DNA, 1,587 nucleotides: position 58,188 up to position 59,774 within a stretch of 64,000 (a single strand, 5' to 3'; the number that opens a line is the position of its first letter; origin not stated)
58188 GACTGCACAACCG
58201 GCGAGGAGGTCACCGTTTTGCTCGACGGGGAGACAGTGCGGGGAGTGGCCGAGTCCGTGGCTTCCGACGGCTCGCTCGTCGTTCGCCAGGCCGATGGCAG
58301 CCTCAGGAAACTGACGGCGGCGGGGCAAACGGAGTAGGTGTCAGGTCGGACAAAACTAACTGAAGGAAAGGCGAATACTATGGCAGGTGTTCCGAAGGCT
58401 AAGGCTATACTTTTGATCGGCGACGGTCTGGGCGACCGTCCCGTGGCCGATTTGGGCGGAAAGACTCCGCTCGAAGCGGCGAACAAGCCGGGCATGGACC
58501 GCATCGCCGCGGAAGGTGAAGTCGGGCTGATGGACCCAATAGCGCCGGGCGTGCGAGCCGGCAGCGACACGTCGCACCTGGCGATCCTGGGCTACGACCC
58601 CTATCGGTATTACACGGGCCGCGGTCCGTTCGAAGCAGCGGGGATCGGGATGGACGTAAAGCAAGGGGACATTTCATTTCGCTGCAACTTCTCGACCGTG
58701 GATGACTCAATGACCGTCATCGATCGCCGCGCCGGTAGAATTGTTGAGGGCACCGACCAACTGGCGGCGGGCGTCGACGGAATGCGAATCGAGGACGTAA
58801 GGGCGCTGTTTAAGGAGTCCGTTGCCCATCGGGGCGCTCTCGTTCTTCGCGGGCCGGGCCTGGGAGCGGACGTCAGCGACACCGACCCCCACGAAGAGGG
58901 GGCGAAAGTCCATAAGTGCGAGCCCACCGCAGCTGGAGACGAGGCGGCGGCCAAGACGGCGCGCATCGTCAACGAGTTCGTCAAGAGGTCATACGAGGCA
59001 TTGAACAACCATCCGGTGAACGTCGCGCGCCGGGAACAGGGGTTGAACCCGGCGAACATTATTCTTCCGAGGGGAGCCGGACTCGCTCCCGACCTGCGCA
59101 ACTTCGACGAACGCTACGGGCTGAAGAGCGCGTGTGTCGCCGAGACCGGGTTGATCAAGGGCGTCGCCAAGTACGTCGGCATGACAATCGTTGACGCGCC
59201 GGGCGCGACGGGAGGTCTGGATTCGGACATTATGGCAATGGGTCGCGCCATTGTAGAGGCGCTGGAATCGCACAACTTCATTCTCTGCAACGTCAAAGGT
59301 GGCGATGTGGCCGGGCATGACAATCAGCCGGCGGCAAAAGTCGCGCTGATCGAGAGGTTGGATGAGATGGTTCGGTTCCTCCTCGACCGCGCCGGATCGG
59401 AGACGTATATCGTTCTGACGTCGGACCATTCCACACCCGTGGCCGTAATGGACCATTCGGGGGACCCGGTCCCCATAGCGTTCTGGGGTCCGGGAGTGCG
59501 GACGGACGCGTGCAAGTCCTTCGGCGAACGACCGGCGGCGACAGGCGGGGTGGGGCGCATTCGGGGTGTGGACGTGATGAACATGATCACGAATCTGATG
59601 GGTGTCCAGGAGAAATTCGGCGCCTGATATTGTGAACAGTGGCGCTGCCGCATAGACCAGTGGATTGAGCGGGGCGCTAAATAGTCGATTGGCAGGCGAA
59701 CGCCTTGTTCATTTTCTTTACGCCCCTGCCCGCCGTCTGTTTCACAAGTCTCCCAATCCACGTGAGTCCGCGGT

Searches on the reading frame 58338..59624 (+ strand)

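Call 34: search_protein_families(library=pfam, proteins=[window:58338-59624:+], max_evalue=0.0001)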
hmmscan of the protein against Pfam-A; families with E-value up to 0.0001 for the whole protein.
window:58338-59624:+ (429 aa): 2 families
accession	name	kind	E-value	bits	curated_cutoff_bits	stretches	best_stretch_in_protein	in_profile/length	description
PF10143.14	PhosphMutase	-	1.1e-56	191.8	21.5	1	57-228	1-170/170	2,3-bisphosphoglycerate-independent phosphoglycerate mutase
PF01676.23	Metalloenzyme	-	2.6e-51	175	24.3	1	22-419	2-251/252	Metalloenzyme superfamily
